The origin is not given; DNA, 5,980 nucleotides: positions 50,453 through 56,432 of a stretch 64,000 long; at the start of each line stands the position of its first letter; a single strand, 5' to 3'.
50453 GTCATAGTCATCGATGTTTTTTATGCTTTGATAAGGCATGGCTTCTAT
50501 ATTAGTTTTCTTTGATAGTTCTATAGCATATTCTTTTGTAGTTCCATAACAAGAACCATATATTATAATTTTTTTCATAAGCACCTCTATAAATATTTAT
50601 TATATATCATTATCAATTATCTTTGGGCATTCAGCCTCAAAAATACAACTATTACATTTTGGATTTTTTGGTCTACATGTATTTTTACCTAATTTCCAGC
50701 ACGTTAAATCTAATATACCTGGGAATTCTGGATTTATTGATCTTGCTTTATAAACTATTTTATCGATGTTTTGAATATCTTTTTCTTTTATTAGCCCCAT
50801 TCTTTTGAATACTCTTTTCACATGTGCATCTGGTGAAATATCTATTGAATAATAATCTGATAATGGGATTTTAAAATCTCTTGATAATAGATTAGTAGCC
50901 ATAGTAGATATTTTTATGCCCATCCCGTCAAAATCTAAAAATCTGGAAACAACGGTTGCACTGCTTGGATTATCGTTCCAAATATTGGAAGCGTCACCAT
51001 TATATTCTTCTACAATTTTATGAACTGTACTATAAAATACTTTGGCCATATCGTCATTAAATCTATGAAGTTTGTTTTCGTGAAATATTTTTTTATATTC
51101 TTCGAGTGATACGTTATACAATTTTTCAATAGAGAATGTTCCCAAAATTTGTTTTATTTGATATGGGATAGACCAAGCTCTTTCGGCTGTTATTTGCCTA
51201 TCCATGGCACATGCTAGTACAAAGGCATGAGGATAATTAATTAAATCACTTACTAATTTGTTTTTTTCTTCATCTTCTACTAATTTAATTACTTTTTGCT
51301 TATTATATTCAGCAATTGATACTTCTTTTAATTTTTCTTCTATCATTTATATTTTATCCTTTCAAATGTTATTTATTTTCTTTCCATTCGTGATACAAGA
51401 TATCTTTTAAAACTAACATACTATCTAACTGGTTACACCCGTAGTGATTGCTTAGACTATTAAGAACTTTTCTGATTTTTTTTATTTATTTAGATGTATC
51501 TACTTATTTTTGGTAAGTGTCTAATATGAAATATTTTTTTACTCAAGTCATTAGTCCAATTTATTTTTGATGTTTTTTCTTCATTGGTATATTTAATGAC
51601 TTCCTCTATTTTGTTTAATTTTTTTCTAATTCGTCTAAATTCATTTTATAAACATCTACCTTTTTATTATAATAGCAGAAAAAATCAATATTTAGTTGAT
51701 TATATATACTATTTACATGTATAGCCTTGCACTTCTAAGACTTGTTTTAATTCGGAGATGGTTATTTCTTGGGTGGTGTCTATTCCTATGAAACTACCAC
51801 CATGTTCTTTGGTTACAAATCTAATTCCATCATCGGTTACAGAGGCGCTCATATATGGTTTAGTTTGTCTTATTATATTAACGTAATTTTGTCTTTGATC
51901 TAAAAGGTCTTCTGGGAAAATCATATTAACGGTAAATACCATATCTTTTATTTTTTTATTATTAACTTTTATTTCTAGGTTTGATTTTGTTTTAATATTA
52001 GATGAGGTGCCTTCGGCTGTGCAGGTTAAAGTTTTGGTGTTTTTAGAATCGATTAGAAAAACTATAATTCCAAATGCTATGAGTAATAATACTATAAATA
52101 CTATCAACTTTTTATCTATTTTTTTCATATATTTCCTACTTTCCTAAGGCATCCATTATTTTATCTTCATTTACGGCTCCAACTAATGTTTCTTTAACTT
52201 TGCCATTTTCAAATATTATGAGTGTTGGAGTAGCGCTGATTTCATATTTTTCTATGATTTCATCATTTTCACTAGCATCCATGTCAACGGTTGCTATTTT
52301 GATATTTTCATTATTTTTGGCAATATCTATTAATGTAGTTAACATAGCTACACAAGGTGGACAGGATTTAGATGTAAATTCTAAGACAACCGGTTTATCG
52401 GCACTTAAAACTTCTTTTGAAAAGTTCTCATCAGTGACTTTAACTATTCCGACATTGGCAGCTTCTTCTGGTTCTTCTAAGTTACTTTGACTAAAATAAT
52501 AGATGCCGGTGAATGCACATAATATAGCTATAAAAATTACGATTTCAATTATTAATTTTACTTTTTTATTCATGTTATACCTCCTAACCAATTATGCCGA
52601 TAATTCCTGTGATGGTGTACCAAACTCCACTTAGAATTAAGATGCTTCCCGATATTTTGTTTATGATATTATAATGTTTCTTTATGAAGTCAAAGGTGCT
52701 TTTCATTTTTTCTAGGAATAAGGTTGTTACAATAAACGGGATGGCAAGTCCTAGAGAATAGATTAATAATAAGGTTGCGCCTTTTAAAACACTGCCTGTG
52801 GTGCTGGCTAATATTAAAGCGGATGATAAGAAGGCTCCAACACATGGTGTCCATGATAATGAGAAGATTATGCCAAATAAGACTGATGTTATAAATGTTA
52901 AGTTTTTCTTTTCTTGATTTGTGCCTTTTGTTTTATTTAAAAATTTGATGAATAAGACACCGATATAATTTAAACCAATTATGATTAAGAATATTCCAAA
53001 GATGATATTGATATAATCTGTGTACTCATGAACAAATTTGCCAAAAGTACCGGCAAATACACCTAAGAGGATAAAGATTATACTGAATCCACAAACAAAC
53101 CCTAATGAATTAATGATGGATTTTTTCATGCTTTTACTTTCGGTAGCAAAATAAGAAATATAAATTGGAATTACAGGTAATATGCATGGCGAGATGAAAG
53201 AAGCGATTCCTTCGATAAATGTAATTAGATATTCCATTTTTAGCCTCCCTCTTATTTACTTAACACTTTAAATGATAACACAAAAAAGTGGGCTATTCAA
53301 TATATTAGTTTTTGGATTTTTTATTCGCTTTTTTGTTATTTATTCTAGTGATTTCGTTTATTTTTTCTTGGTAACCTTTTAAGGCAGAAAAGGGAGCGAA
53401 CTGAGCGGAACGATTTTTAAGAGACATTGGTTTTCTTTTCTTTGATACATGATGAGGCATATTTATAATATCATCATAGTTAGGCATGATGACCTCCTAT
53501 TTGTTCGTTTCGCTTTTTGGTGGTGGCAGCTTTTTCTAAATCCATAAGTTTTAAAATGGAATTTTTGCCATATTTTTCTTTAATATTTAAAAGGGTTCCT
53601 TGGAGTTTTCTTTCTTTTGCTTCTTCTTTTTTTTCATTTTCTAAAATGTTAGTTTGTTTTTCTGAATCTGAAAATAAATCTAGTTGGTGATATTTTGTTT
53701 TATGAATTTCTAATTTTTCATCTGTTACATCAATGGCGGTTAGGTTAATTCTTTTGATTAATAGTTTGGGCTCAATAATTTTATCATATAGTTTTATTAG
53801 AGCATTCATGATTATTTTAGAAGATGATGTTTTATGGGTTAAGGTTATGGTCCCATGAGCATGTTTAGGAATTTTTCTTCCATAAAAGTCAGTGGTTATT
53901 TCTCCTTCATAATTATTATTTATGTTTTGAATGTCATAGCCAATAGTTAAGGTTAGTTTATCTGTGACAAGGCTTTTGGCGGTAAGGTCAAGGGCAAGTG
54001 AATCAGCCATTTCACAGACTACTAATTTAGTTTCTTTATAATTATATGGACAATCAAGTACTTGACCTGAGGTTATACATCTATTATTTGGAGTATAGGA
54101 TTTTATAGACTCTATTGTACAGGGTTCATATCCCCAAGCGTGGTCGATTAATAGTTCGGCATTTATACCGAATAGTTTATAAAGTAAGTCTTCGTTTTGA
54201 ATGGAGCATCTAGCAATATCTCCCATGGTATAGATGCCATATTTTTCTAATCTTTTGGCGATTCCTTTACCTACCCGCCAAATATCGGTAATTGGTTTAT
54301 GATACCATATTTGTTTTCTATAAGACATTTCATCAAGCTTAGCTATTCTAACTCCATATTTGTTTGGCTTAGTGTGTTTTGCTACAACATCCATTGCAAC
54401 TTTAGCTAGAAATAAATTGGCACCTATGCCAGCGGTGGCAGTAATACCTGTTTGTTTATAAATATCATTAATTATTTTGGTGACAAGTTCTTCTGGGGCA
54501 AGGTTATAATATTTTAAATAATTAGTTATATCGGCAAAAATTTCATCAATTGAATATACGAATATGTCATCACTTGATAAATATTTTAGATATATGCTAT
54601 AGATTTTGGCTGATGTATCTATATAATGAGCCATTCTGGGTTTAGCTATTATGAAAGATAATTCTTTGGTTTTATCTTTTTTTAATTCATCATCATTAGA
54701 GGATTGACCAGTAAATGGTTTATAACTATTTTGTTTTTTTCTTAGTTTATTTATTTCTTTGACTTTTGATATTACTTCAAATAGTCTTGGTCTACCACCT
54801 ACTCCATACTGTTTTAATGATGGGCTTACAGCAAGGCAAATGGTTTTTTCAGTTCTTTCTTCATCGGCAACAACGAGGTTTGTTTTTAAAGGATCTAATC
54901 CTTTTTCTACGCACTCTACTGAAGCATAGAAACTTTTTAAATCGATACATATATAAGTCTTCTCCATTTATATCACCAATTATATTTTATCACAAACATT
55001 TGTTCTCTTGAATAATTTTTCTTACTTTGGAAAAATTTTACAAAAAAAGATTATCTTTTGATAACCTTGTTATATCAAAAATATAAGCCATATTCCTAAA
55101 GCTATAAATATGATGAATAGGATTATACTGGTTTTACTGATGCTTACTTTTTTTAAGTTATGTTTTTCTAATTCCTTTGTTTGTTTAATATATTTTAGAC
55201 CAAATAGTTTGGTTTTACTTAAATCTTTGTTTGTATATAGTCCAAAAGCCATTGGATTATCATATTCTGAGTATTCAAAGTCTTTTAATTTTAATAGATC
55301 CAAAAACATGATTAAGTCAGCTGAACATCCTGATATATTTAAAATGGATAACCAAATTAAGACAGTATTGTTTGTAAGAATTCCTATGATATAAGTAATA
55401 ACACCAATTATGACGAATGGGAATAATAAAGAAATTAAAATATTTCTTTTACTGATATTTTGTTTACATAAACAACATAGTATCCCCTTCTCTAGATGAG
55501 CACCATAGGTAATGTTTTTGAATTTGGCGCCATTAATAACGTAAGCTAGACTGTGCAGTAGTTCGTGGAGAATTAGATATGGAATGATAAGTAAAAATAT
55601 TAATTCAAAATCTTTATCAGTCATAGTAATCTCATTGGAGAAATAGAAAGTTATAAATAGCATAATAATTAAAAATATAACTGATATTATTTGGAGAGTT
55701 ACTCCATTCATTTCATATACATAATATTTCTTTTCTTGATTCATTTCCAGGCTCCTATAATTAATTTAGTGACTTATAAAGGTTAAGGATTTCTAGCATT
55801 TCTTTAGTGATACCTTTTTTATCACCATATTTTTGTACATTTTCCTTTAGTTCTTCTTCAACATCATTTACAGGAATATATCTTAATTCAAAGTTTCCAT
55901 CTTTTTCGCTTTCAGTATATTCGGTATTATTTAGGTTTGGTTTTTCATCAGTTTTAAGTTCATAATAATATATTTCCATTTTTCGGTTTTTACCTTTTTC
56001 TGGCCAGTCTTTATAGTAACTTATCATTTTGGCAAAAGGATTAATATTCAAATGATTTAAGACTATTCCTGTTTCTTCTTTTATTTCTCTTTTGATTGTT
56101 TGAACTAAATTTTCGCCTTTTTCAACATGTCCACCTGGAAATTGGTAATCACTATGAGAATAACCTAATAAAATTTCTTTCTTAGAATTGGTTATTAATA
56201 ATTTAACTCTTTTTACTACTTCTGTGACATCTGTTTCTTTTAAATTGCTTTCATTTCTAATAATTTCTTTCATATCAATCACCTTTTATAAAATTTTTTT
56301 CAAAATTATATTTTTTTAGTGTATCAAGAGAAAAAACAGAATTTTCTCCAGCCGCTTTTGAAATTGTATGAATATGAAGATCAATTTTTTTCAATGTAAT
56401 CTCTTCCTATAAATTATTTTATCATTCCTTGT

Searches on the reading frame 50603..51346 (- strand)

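Call 13: search_protein_families(library=pfam, proteins=[window:50603-51346:-], max_evalue=0.001)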
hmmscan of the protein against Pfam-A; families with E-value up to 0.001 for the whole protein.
window:50603-51346:- (248 aa): 1 family
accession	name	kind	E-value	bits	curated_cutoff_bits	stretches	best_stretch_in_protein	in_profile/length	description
PF00730.31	HhH-GPD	-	9.2e-05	23.2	26.2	1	46-190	3-94/108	HhH-GPD superfamily base excision DNA repair protein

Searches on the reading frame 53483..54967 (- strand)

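Call 13: search_protein_families(library=pfam, proteins=[window:53483-54967:-], max_evalue=0.001)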
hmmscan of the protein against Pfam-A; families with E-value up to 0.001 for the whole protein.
window:53483-54967:- (495 aa): 3 families
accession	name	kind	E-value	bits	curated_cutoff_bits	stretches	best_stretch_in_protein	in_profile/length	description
PF00817.25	IMS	-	3.5e-25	89.1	23.2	1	8-193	1-148/148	impB/mucB/samB family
PF11799.13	IMS_C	-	1.6e-08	35.3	20.7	1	298-422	4-100/109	impB/mucB/samB family C-terminal domain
PF11798.14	IMS_HHH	-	0.00018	22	24.4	1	222-245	9-32/32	IMS family HHH motif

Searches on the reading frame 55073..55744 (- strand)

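Call 13: search_protein_families(library=pfam, proteins=[window:55073-55744:-], max_evalue=0.001)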
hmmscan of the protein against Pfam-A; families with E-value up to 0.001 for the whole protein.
window:55073-55744:- (224 aa): 1 family
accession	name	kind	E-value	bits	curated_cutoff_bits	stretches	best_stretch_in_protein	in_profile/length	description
PF11667.14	DUF3267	-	9.5e-20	71.4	27.1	1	54-153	2-103/108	Putative zincin peptidase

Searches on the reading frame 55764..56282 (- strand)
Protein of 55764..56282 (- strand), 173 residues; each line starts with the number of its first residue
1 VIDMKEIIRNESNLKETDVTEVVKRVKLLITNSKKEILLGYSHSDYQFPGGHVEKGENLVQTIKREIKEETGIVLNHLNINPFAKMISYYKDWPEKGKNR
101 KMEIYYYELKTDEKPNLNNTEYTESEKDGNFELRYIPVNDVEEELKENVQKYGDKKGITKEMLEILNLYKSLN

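Call 13: search_protein_families(library=pfam, proteins=[window:55764-56282:-], max_evalue=0.001)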
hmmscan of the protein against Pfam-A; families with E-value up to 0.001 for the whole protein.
window:55764-56282:- (173 aa): 2 families
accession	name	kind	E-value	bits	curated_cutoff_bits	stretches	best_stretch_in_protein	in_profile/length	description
PF00293.34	NUDIX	-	2.7e-15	57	21.1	1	26-145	6-123/134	NUDIX domain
PF22327.2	Nudt16-like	-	0.00011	22.6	27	1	48-110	37-94/161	U8 snoRNA-decapping enzyme-like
